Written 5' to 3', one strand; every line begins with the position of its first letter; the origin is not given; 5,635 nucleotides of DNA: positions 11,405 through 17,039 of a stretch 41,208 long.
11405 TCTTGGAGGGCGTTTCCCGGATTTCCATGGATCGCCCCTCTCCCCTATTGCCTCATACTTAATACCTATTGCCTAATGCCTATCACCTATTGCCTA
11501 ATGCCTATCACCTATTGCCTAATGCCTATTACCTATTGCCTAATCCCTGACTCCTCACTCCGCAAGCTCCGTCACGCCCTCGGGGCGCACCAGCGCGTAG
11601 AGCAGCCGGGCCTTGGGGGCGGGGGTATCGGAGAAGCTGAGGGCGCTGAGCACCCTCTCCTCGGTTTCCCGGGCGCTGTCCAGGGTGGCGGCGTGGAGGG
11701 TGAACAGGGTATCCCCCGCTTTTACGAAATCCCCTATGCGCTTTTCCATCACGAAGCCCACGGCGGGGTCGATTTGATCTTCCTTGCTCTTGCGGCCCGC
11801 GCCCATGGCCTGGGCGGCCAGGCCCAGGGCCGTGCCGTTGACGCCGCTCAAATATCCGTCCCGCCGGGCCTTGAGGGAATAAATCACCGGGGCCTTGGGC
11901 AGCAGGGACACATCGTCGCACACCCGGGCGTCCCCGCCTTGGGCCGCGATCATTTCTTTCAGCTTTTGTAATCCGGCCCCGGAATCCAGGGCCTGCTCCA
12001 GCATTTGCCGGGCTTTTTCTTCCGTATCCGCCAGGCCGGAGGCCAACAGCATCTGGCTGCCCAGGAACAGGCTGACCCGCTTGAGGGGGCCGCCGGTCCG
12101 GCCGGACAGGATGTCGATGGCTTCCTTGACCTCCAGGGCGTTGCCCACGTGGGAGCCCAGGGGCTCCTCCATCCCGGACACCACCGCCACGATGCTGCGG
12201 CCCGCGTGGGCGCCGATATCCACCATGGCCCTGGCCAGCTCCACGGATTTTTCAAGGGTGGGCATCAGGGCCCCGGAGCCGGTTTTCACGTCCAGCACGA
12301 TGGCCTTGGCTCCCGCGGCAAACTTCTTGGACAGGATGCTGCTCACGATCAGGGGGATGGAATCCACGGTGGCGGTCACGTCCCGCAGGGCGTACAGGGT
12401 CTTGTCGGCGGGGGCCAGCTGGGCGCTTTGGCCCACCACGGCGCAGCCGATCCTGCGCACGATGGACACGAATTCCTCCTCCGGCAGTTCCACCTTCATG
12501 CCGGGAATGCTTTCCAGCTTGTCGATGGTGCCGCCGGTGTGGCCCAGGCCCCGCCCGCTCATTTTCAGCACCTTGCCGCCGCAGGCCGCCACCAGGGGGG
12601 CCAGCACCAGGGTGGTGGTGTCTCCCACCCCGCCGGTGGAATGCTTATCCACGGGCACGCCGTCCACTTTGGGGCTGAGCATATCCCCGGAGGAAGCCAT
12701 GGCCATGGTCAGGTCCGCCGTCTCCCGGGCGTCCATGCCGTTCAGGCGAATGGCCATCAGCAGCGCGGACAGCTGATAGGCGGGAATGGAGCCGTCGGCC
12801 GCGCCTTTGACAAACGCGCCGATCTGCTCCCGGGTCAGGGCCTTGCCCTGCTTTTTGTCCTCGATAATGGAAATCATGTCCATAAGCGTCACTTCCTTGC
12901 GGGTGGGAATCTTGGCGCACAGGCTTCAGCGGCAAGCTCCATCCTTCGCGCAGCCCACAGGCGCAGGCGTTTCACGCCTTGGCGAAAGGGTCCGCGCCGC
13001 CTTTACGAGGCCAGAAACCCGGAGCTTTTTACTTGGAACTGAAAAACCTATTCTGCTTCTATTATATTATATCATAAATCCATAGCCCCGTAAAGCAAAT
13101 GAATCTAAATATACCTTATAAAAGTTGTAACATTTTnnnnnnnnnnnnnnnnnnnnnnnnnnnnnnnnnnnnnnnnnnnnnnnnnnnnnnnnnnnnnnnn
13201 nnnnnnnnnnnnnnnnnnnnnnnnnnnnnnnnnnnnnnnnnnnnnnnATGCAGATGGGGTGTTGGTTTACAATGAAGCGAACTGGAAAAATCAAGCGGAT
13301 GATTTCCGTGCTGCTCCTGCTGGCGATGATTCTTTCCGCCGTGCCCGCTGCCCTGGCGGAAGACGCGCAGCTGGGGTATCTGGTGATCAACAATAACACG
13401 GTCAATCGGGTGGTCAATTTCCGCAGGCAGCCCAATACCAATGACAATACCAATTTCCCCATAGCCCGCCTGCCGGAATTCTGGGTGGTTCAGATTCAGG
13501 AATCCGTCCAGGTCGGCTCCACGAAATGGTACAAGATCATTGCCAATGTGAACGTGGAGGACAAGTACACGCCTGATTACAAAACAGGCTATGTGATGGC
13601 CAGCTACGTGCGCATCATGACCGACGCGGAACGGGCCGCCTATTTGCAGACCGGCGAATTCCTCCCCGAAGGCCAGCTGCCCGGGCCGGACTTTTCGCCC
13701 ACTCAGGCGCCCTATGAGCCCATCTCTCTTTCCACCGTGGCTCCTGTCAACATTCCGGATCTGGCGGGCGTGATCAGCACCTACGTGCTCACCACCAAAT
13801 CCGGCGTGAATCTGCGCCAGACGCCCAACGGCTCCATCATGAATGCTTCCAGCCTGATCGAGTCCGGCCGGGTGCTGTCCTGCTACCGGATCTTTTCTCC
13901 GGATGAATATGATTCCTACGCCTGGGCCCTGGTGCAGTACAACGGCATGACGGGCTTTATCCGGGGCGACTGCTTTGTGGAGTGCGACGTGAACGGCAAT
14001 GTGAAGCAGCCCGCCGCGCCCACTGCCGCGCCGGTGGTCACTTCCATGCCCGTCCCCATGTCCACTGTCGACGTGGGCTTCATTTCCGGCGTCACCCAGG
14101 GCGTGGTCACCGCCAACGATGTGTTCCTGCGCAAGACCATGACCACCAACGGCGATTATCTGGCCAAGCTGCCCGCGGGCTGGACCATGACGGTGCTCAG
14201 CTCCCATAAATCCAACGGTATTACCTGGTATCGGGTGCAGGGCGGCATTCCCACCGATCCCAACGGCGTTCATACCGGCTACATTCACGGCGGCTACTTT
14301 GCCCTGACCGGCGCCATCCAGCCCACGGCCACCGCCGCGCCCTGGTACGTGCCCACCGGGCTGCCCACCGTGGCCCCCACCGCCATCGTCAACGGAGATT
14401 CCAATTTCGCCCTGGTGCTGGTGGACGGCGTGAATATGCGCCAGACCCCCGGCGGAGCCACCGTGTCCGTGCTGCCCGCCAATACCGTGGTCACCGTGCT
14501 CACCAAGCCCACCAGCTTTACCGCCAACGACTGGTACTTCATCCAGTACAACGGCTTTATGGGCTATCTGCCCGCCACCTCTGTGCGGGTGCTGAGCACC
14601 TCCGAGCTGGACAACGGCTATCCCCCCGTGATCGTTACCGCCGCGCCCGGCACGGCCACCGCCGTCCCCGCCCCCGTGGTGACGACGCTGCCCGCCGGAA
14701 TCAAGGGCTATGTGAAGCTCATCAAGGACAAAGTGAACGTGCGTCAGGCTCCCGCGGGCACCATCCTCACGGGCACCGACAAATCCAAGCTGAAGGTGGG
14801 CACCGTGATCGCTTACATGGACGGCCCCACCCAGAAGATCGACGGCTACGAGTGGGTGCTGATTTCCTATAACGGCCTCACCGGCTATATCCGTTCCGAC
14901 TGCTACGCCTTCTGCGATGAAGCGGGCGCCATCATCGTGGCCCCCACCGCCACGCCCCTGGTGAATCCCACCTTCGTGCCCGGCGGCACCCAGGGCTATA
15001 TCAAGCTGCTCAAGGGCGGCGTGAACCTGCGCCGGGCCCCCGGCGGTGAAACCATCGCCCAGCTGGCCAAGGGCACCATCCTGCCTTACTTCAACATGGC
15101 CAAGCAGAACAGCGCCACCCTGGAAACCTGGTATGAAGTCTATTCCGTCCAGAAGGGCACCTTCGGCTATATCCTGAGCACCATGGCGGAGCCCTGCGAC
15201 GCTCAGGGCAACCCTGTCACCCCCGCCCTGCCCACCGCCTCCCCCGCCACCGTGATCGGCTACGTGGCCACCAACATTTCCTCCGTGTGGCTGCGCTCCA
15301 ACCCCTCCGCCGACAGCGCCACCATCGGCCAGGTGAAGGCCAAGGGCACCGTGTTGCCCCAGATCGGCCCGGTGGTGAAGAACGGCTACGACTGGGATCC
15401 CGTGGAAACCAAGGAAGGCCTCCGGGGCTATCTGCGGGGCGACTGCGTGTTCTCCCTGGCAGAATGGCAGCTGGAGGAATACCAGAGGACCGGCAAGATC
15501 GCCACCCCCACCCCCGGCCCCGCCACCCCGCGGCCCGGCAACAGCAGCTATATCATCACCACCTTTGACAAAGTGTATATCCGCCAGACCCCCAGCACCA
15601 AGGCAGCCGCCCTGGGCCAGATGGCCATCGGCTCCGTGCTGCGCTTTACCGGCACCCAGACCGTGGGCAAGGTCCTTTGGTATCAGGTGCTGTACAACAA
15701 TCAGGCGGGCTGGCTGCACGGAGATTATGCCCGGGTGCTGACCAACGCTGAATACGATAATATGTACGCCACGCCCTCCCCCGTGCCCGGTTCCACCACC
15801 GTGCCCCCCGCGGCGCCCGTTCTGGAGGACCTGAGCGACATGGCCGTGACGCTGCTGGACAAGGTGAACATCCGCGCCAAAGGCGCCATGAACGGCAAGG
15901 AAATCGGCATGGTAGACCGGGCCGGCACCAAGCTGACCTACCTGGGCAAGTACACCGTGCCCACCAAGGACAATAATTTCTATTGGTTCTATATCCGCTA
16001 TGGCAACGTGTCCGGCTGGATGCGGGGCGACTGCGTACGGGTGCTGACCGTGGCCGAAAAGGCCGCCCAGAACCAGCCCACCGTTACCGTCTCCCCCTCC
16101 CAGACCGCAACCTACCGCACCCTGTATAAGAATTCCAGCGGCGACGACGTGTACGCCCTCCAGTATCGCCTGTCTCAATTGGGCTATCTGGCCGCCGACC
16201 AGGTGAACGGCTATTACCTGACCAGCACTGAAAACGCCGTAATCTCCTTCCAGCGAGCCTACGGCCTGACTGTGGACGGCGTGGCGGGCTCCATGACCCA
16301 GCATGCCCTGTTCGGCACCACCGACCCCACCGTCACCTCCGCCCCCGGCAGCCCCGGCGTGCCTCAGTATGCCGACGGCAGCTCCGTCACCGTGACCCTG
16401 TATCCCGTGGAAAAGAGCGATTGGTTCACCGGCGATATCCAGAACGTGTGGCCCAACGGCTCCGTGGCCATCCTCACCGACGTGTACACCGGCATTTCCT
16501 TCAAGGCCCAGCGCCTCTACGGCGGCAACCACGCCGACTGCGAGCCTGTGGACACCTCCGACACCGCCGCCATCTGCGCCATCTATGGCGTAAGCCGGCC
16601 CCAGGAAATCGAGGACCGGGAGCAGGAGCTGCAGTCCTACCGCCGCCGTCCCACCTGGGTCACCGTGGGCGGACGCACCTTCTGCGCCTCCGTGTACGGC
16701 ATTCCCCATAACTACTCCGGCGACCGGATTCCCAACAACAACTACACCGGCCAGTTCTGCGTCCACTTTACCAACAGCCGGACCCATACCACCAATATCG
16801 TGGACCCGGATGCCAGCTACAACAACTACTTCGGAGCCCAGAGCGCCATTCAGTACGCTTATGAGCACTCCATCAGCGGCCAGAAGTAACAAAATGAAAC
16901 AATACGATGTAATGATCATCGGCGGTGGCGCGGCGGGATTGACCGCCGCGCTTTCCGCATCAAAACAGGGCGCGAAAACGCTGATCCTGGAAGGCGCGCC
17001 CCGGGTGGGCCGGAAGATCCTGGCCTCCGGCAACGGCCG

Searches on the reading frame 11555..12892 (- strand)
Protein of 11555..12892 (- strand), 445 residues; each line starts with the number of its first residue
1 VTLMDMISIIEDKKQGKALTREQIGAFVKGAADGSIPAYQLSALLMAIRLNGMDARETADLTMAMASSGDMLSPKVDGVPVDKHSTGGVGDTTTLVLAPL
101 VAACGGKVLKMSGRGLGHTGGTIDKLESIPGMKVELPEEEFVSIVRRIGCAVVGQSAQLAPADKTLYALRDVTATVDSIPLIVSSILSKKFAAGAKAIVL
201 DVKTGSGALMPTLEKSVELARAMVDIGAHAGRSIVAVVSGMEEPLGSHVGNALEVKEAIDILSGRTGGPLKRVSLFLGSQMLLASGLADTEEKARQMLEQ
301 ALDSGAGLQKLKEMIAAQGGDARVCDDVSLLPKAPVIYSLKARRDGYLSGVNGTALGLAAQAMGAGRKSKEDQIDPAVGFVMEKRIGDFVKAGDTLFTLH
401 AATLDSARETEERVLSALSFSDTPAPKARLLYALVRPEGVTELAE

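Call 10: search_protein_families(library=pfam, proteins=[window:11555-12892:-])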
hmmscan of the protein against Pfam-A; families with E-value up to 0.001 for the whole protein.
window:11555-12892:- (445 aa): 3 families
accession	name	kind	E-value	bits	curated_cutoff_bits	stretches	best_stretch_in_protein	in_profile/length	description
PF00591.27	Glycos_transf_3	-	8.4e-46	157.1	27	1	81-306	5-251/253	Glycosyl transferase family, a/b domain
PF07831.19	PYNP_C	-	3.5e-19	68.7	27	1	347-417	1-71/75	Pyrimidine nucleoside phosphorylase C-terminal domain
PF02885.22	Glycos_trans_3N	-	1.6e-18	66.6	26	1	8-69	2-63/63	Glycosyl transferase family, helical bundle domain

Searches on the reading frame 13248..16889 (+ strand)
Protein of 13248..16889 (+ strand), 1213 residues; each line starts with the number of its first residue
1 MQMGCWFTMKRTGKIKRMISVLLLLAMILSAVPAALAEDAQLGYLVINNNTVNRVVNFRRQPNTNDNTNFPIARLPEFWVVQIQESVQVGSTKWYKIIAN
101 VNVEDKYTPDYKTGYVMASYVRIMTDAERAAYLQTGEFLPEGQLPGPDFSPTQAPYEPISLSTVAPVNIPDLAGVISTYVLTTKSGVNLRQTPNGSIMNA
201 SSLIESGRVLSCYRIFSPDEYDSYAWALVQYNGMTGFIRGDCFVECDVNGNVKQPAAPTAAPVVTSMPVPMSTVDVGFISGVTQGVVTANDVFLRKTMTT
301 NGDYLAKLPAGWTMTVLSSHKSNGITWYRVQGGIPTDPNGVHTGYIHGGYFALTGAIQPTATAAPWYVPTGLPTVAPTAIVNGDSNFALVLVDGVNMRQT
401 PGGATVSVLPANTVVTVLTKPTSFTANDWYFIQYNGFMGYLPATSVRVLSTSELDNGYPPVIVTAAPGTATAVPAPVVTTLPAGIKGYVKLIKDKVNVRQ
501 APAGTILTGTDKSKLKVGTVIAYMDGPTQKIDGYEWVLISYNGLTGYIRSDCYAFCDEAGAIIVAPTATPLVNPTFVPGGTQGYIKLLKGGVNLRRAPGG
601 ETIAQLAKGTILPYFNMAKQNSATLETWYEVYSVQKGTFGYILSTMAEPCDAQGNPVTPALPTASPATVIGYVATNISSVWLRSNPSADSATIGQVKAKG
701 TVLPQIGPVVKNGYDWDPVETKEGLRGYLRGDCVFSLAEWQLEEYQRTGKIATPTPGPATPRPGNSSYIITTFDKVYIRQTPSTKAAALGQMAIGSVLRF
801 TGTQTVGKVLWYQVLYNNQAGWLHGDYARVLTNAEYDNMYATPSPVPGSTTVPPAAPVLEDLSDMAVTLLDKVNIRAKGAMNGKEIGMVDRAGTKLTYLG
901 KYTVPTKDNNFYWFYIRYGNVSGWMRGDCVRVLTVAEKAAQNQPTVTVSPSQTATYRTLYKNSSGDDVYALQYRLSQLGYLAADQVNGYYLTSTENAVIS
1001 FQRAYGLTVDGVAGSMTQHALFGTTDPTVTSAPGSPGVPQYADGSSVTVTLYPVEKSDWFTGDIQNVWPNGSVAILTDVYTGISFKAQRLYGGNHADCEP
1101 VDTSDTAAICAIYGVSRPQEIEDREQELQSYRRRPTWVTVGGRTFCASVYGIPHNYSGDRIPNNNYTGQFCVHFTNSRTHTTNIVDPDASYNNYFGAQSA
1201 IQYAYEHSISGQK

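Call 39: search_protein_families(library=pfam, proteins=[window:13248-16889:+])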
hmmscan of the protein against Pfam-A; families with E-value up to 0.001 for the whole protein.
window:13248-16889:+ (1213 aa): 3 families
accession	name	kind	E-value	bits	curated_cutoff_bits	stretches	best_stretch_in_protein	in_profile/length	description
PF08239.17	SH3_3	-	4.8e-37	126.4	27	2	775-827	2-52/54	Bacterial SH3 domain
PF01471.23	PG_binding_1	-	4.8e-16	59.1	23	1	964-1021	1-57/57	Putative peptidoglycan binding domain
PF07653.23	SH3_2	-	0.00013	22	21.8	0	412-448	21-54/55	Variant SH3 domain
